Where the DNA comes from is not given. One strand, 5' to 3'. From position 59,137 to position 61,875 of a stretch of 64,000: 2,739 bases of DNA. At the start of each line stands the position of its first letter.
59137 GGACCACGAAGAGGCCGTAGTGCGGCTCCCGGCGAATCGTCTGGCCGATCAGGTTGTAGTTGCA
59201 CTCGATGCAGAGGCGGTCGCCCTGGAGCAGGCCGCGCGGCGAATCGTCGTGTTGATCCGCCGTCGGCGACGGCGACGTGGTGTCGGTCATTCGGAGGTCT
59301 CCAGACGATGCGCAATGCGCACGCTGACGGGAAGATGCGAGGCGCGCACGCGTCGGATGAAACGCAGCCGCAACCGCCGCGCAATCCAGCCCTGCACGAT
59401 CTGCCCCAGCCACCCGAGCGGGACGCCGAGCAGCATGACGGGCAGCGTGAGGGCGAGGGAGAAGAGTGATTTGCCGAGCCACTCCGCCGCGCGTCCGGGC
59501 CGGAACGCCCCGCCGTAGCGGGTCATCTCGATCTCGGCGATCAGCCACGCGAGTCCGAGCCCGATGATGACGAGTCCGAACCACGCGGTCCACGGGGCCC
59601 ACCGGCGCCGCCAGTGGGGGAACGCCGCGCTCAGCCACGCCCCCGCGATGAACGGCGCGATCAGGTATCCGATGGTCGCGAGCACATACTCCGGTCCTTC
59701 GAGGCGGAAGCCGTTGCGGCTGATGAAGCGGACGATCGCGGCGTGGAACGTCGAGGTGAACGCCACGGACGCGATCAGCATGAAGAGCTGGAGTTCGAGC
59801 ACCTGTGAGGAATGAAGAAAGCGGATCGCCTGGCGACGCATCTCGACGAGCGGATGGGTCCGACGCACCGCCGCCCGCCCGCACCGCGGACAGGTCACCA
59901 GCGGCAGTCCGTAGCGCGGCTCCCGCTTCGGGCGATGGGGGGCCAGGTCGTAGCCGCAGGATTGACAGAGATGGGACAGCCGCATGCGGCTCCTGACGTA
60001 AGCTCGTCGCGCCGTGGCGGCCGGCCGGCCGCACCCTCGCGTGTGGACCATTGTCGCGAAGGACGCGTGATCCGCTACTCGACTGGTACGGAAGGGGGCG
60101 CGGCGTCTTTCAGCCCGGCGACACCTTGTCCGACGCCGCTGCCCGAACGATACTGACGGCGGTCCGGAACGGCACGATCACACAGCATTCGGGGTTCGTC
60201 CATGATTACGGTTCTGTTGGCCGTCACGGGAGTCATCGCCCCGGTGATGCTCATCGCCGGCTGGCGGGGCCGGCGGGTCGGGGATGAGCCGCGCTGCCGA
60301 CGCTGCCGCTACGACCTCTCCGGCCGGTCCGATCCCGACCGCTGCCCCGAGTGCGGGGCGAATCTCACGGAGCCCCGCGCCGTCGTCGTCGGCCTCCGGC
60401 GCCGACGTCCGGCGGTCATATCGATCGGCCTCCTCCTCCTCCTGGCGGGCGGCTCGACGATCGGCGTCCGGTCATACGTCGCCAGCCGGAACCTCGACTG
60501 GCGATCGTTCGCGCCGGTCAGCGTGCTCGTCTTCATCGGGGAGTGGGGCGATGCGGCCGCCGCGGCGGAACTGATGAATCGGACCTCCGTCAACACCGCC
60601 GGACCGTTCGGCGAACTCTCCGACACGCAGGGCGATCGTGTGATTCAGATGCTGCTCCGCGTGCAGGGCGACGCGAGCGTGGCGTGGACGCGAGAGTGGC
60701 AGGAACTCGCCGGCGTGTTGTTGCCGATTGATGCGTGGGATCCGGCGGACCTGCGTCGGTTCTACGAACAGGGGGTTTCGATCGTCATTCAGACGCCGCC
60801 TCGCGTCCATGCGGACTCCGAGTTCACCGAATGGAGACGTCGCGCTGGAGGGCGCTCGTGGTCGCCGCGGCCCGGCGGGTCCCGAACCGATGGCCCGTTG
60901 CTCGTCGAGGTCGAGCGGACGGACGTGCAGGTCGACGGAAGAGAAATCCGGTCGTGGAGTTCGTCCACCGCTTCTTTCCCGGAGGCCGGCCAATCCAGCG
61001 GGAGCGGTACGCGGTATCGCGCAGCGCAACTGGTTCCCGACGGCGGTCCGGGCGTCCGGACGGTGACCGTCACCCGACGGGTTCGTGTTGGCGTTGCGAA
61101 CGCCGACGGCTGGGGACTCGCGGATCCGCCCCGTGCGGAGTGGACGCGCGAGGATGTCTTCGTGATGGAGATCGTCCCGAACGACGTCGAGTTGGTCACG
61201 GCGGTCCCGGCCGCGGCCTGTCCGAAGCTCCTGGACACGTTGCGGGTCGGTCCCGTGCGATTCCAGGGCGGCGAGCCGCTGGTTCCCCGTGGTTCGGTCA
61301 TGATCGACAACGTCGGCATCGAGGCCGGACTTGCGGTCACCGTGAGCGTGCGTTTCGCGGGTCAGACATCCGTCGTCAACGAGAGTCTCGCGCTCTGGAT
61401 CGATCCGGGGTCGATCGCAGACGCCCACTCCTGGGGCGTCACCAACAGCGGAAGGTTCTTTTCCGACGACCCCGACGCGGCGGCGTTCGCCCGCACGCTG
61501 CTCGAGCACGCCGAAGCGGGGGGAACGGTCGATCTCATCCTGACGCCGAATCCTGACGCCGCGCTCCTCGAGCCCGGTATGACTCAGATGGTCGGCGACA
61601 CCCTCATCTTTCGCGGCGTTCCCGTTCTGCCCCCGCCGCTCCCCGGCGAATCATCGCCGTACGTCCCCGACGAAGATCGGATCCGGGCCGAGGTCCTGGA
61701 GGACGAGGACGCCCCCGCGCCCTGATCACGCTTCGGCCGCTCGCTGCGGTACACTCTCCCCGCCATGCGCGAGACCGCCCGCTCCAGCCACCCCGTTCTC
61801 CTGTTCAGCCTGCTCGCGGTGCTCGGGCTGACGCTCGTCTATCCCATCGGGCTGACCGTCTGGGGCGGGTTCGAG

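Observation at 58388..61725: Cluster of three membrane proteins sharing a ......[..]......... zinc-ribbon, two of them tandem paralogs with an ATGA start/stop overlap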

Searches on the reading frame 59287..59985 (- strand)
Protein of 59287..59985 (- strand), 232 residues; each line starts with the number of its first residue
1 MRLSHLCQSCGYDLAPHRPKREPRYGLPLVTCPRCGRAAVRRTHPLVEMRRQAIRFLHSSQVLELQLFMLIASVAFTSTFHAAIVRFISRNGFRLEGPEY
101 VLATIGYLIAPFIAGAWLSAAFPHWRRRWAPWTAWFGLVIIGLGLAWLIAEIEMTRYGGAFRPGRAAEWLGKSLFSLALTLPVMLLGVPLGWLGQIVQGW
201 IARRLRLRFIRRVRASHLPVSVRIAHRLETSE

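Call 6: search_protein_families(library=pfam, proteins=[window:59287-59985:-], max_evalue=1)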
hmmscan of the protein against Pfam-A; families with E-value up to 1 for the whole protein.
window:59287-59985:- (232 aa): 9 families
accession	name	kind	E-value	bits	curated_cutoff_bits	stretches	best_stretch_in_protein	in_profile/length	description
PF01758.21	SBF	-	0.012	15.7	24.3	1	65-147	91-179/191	Sodium Bile acid symporter family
PF09723.15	Zn_ribbon_8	-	0.019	15.4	34.4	1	7-42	8-39/41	Zinc ribbon domain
PF14068.11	YuiB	-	0.026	15.6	27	1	133-207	26-95/101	Putative membrane protein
PF07754.17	HVO_2753_ZBP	-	0.062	13.6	33.2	1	7-43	1-30/46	Small zinc finger protein HVO_2753-like, Zn-binding pocket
PF12773.13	DZR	-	0.098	13.3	27.3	1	5-38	13-33/45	Double zinc ribbon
PF13248.11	Zn_ribbon_3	-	0.11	12.5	27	0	30-36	3-9/26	zinc-ribbon domain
PF13408.12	Zn_ribbon_recom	-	0.14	13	25.3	0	29-44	5-20/58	Recombinase zinc beta ribbon domain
PF23451.1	Zn_ribbon_PaaD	-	0.52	10.4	27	1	26-45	11-30/53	PaaD zinc beta ribbon domain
PF15420.11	Abhydrolase_9_N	-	0.71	10.3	27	1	102-213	20-135/208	Alpha/beta-hydrolase family N-terminus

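Call 7: search_protein_families(library=ncbifam, proteins=[window:59287-59985:-], max_evalue=1)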
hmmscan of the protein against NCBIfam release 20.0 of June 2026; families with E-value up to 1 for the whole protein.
window:59287-59985:- (232 aa): 4 families
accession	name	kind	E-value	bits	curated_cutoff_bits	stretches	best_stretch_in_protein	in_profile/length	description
TIGR02605.1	CxxC_CxxC_SSSS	subfamily_domain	0.022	14.8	31.3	1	7-42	8-39/52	FmdB family zinc ribbon protein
NF011481.0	PRK14890.1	equivalog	0.064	13.3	61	1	5-44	10-42/61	putative Zn-ribbon RNA-binding protein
NF002362.0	PRK01343.1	equivalog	0.072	12.8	79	1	16-54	14-43/66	DNA gyrase inhibitor YacG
NF003214.0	PRK04179.1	equivalog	0.26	11.2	71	0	30-40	18-28/62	50S ribosomal protein L37e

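Call 12: find_homologous_proteins(query=window:59287-59985:-, max_evalue=0.001)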
Query window:59287-59985:- (232 aa): 1 proteins with E <= 0.001 among 2427 candidates.
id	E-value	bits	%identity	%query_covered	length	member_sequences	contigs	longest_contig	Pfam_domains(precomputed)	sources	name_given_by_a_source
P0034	7.8e-151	518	100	100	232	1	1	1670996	-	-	-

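Call 67: search_protein_families(library=padloc, proteins=[window:59287-59985:-], max_evalue=0.1)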
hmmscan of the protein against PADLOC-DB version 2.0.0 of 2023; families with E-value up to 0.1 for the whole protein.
window:59287-59985:- (232 aa): 0 families

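Call 81: search_solved_structures(query=A4, max_evalue=10, show_alignments=2)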
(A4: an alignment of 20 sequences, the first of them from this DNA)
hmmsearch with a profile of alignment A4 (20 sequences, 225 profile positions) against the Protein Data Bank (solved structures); distinct sequences matched with E-value up to 10: 5.
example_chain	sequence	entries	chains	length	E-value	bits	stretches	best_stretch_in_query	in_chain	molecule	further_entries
9ivk_A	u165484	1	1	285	1.5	11.9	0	45-116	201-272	HBC599 membrane protein binder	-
7vq2_A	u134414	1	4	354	3.9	10.5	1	92-159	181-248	Transient receptor potential cation channel subfamily M member 2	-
6nsj_A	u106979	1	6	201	5.7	10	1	83-201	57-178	Acid-activated urea channel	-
3ux4_A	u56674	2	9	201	6.5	9.8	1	66-201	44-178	Acid-activated urea channel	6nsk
32pz_B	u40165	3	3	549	8.7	9.4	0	64-149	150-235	Quinidine resistance protein 2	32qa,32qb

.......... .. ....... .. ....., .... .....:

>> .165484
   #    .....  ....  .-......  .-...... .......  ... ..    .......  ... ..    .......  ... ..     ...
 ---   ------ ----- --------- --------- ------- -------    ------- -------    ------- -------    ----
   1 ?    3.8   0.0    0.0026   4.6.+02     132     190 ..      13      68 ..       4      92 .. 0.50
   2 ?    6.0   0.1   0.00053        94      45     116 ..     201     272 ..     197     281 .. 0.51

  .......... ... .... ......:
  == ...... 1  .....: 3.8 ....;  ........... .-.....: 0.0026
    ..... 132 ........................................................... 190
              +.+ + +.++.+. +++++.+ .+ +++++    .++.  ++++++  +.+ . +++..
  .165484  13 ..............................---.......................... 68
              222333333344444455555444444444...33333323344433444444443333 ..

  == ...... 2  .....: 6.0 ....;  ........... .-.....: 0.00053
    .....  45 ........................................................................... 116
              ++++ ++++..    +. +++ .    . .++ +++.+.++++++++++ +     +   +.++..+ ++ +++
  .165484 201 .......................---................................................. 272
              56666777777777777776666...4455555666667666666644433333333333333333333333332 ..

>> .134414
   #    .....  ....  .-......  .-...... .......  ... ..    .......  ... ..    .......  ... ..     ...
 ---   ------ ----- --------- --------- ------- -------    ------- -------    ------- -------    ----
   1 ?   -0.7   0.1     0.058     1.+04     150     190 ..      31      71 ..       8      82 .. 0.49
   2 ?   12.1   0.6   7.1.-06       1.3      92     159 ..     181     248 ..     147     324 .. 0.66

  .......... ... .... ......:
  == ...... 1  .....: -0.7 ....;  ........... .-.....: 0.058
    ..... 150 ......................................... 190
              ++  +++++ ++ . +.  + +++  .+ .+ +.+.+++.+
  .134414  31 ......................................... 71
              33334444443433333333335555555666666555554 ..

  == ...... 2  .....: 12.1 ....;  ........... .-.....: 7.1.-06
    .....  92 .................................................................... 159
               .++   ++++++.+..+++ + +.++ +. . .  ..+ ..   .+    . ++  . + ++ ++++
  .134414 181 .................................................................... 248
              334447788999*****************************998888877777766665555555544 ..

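Call 82: search_protein_families(library=pfam, alignment_id=A4, max_evalue=10)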
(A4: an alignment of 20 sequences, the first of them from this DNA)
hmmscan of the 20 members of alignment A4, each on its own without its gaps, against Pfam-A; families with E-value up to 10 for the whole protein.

A. member 1, seq(232 aa): 10 families
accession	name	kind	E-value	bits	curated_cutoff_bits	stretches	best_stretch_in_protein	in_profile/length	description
PF01758.21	SBF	-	0.012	15.7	24.3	1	65-147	91-179/191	Sodium Bile acid symporter family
PF09723.15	Zn_ribbon_8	-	0.019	15.4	34.4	1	7-42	8-39/41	Zinc ribbon domain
PF14068.11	YuiB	-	0.026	15.6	27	1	133-207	26-95/101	Putative membrane protein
PF07754.17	HVO_2753_ZBP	-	0.062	13.6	33.2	1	7-43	1-30/46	Small zinc finger protein HVO_2753-like, Zn-binding pocket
PF12773.13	DZR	-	0.098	13.3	27.3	1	5-38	13-33/45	Double zinc ribbon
PF13248.11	Zn_ribbon_3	-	0.11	12.5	27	1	30-36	3-9/26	zinc-ribbon domain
PF13408.12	Zn_ribbon_recom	-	0.14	13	25.3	1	29-44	5-20/58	Recombinase zinc beta ribbon domain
PF23451.1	Zn_ribbon_PaaD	-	0.52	10.4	27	1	26-45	11-30/53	PaaD zinc beta ribbon domain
PF15420.11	Abhydrolase_9_N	-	0.71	10.3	27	1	102-213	20-135/208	Alpha/beta-hydrolase family N-terminus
PF23494.1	bPH_10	-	3.3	7.6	27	2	128-150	7-29/151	YqeB-like bacterial PH domain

B. families by the number of members that match (of 20 scanned): 54 families (the first 25 are shown)
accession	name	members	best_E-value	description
PF12773.13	DZR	9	0.0036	Double zinc ribbon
PF09723.15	Zn_ribbon_8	7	0.019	Zinc ribbon domain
PF13248.11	Zn_ribbon_3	5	0.00051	zinc-ribbon domain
PF05864.17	Chordopox_RPO7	3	0.15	Chordopoxvirus DNA-directed RNA polymerase 7 kDa polypeptide (RPO7)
PF14690.11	Zn_ribbon_ISL3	3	0.42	zinc-finger of transposase IS204/IS1001/IS1096/IS1165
PF06170.17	DUF983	2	0.0066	Protein of unknown function (DUF983)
PF20120.5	DUF6510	2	0.0076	Family of unknown function (DUF6510)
PF04932.20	Wzy_C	2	0.053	O-Antigen ligase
PF24292.1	DUF7479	2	0.22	Domain of unknown function (DUF7479)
PF01757.29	Acyl_transf_3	1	0.01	Acyltransferase domain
PF01758.21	SBF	1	0.012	Sodium Bile acid symporter family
PF14068.11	YuiB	1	0.026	Putative membrane protein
PF03203.19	MerC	1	0.028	MerC mercury resistance protein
PF09534.15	Trp_oprn_chp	1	0.032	Tryptophan-associated transmembrane protein (Trp_oprn_chp)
PF12172.15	zf-ChsH2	1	0.032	ChsH2, rubredoxin-like zinc ribbon domain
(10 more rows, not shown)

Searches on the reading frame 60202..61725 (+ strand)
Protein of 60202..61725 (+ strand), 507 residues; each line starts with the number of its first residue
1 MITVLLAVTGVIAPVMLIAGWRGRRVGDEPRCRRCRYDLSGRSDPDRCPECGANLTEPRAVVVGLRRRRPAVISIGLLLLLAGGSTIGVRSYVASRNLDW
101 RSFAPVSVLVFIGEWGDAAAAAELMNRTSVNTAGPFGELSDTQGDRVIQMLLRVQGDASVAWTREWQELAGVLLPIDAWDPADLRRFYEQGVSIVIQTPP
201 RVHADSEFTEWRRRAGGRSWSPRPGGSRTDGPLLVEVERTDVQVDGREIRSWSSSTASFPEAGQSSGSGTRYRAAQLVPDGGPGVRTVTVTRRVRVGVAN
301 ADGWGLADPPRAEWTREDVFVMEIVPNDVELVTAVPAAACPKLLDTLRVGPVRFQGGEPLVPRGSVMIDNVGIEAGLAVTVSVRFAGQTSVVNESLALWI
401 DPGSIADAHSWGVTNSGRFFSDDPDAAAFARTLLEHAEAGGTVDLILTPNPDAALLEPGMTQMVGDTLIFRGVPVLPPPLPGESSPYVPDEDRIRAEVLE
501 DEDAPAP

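Call 6: search_protein_families(library=pfam, proteins=[window:60202-61725:+], max_evalue=1)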
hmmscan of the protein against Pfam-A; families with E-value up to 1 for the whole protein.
window:60202-61725:+ (507 aa): 4 families
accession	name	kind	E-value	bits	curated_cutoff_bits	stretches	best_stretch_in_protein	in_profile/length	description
PF21349.2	RUBY_RBDX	-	0.011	15.6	26.5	1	31-53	2-24/30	Rubrerythrin, rubredoxin-like domain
PF24333.1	DUF7501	-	0.085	13.5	27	1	42-60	7-25/58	Family of unknown function (DUF7501)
PF23455.1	DUF7129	-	0.11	12.6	30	1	32-55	14-37/45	Domain of unknown function (DUF7129)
PF12773.13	DZR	-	0.28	11.8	27.3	1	32-55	15-34/45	Double zinc ribbon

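Call 7: search_protein_families(library=ncbifam, proteins=[window:60202-61725:+], max_evalue=1)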
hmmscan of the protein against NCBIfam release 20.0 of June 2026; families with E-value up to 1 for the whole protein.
window:60202-61725:+ (507 aa): 2 families
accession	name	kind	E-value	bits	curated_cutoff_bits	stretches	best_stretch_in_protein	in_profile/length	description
NF045720.1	rubredox_RCKP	subfamily_domain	0.031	13.9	45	1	31-54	5-28/34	RCKP-type rubredoxin-like domain-containing protein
NF033497.1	rubre_like_arch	subfamily_domain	0.13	12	32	1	32-55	3-26/34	rubrerythrin-like domain-containing protein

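Call 13: find_homologous_proteins(query=window:60202-61725:+, max_evalue=0.001)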
Query window:60202-61725:+ (507 aa): 7 proteins with E <= 0.001 among 8000 candidates.
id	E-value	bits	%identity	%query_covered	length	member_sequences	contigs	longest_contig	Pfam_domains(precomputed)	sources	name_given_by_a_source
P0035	0.0e+0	1132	100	100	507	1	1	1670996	-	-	-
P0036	1.2e-23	101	37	39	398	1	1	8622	-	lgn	-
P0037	5.7e-19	86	31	36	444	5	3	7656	-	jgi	jgi:hypothetical protein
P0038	8.4e-15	72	27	91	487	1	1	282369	-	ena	-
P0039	1.1e-13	69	33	38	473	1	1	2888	-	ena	-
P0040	2.2e-11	61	30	49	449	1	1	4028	-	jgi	jgi:hypothetical protein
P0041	5.6e-6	43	36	7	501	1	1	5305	-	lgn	-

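Call 63: predict_structure(alignment_id=A2)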
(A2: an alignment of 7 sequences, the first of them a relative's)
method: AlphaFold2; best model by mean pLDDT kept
length: 507 residues; sequences in the alignment: 7
mean_pLDDT: 53.8   pTM: 0.35
mean pLDDT of the five models: 53.8, 53.2, 49.8, 49.0, 48.4
residues with pLDDT >= 90: 0; 70-90: 114; 50-70: 176; < 50: 217
segments of 3 or more residues with pLDDT < 50: 132-137, 191-232, 250-282, 302-304, 325-334, 354-387, 389-437, 453-462, 481-507
pLDDT, mean of each block of 10 residues (from residue 1): 70 81 75 85 77 83 76 81 70 59 78 79 71 50 76 72 63 60 60 37 35 27 30 51 59 37 28 34 57 60 57 60 45 48 54 40 33 32 47 35 27 34 32 43 58 47 55 57 42 38 31
secondary structure, 60 per line:
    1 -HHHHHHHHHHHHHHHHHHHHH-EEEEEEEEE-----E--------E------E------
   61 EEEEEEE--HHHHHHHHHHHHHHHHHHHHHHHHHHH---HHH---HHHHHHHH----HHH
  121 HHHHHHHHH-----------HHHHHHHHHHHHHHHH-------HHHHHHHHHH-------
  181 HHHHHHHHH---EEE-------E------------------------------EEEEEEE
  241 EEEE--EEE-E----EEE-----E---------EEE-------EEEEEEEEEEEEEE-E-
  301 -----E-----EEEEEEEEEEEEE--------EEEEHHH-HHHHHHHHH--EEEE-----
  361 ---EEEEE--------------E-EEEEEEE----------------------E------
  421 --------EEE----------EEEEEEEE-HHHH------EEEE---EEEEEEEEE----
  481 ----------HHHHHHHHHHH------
elements in order: H2-22 E24-32 E61-67 H70-96 H106-113 H118-129 H141-156 H164-173 H181-189 E193-195 E234-244 E247-249 E256-258 E274-276 E284-297 E312-324 E333-336 H341-349 E352-355 E364-368 E385-391 E429-431 E442-449 H451-454 E461-464 E468-476 H491-501

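Call 67: search_protein_families(library=padloc, proteins=[window:60202-61725:+], max_evalue=0.1)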
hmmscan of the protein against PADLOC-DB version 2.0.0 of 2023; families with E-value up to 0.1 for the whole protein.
window:60202-61725:+ (507 aa): 0 families

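Call 69: find_encoding_contigs(protein=P0038, flank=5000, max_places=1)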
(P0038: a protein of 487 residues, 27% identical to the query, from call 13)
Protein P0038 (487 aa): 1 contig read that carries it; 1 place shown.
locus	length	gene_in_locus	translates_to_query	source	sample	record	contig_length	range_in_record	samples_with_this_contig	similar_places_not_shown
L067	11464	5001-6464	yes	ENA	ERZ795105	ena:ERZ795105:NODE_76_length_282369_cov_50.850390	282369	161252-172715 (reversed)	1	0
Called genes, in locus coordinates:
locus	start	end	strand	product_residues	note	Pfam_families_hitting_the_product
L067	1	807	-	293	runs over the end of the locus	PF00246:Peptidase_M14, PF24827:AstE_AspA_cat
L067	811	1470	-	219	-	PF00156:Pribosyltran (weak)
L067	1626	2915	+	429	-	-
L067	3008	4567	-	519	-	PF01336:tRNA_anti-codon, PF00152:tRNA-synt_2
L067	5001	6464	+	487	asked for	-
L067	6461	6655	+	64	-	-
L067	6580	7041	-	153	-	PF02082:Rrf2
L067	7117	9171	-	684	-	PF00122:E1-E2_ATPase, PF00702:Hydrolase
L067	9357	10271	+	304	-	PF23023:Anti-Pycsar_Apyc1 (weak), PF12706:Lactamase_B_2 (weak)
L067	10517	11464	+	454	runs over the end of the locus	PF00308:Bac_DnaA, PF01695:IstB_IS21 (faint), PF22688:Hda_lid (faint), PF08299:Bac_DnaA_C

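Call 70: find_encoding_contigs(protein=P0036, flank=5000, max_places=1)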
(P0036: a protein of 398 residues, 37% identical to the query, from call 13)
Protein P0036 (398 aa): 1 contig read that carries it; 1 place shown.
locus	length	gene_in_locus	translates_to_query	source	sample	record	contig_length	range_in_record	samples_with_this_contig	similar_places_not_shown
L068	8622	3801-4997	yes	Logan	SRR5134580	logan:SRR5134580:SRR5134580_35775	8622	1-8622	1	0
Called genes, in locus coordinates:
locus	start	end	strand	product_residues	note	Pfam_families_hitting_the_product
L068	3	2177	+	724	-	?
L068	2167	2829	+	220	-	PF01694:Rhomboid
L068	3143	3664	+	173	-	PF00581:Rhodanese, PF11127:YgaP-like_TM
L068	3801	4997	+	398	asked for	-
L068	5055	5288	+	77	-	-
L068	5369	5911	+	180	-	-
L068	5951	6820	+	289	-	-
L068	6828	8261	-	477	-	-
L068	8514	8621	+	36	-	?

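Call 71: find_encoding_contigs(protein=P0037, flank=5000, max_places=1)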
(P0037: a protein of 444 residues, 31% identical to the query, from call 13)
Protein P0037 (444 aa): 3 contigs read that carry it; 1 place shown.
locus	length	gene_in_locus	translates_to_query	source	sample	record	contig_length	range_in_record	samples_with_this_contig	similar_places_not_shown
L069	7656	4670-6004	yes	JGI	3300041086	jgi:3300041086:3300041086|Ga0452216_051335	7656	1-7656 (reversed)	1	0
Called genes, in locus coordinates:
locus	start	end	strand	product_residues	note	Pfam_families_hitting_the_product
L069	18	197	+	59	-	-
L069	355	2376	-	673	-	PF00009:GTP_EFTU, PF22042:EF-G_D2, PF03144:GTP_EFTU_D2, PF14492:EFG_III, PF03764:EFG_IV, PF00679:EFG_C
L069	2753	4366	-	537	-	-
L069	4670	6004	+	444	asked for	-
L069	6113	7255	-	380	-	PF02073:Peptidase_M29, PF26233:NicX (faint)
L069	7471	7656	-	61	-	?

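Call 85: fold_search(model_id=the predicted structure, library=pdb)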
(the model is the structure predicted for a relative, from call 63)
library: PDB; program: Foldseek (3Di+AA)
matches with E <= 10: 403; with E <= 0.001: 0
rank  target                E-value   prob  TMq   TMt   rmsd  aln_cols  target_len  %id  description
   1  5fuc_C                1.6e-03  0.80  0.12  0.26  18.2       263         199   12  Biophysical and cellular characterisation of a junctional epitope antibody that locks IL-6 and gp80 together in a stab (released 2017-01-25)
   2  3vd9_A                7.0e-03  0.21  0.10  0.06  22.3       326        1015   13  E. coli (lacZ) beta-galactosidase (N460S) in complex with IPTG (released 2012-04-11)
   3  4duv_B                8.7e-03  0.21  0.10  0.06  22.7       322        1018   12  E. coli (lacZ) beta-galactosidase (G974A) 2-deoxy-galactosyl-enzyme and bis-Tris complex (released 2013-04-03)
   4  6cvm_A                9.2e-03  0.21  0.10  0.06  22.2       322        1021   13  Atomic resolution cryo-EM structure of beta-galactosidase (released 2018-05-30)
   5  7brs_C                1.1e-02  0.14  0.09  0.05  22.2       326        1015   13  E.coli beta-galactosidase (E537Q) in complex with fluorescent probe KSA02 (released 2021-03-03)
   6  3vd4_A                1.5e-02  0.15  0.10  0.06  22.1       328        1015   13  E. coli (lacZ) beta-galactosidase (N460D) in complex with IPTG (released 2012-04-11)
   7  1n26_A                1.8e-02  0.57  0.13  0.21  18.2       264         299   11  Crystal Structure of the extra-cellular domains of Human Interleukin-6 Receptor alpha chain (released 2002-12-18)
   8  3iaq_A                1.8e-02  0.14  0.10  0.06  22.1       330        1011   12  E. coli (lacz) beta-galactosidase (E416V) (released 2009-12-29)
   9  3sep_A                1.9e-02  0.15  0.10  0.06  22.3       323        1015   12  E. coli (lacZ) beta-galactosidase (S796A) (released 2012-01-18)
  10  5fuc_D                2.0e-02  0.60  0.13  0.27  16.4       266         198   11  Biophysical and cellular characterisation of a junctional epitope antibody that locks IL-6 and gp80 together in a stab (released 2017-01-25)
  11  3t0b_A                2.1e-02  0.15  0.10  0.06  22.3       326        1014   12  E. coli (LacZ) beta-galactosidase (S796T) IPTG complex (released 2012-01-18)
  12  4kkr_A                2.6e-02  0.18  0.10  0.18  18.8       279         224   10  Crystal structure of Vibrio cholerae RbmA (crystal form 3) (released 2013-05-22)
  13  3vd3_A                2.6e-02  0.16  0.10  0.06  22.2       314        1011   12  E. coli (lacZ) beta-galactosidase (N460D) (released 2012-04-11)
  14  5g50_B                2.7e-02  0.23  0.11  0.19  19.1       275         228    9  Vibrio cholerae scaffolding protein RbmA in complex with magnesium. (released 2017-11-29)
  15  8k53_A                2.9e-02  0.18  0.10  0.07  19.2       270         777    9  Structure of the Dimeric Human CNTN2 Ig 1-6-FNIII 1-2 Domain in an Asymmetric State (released 2023-12-06)
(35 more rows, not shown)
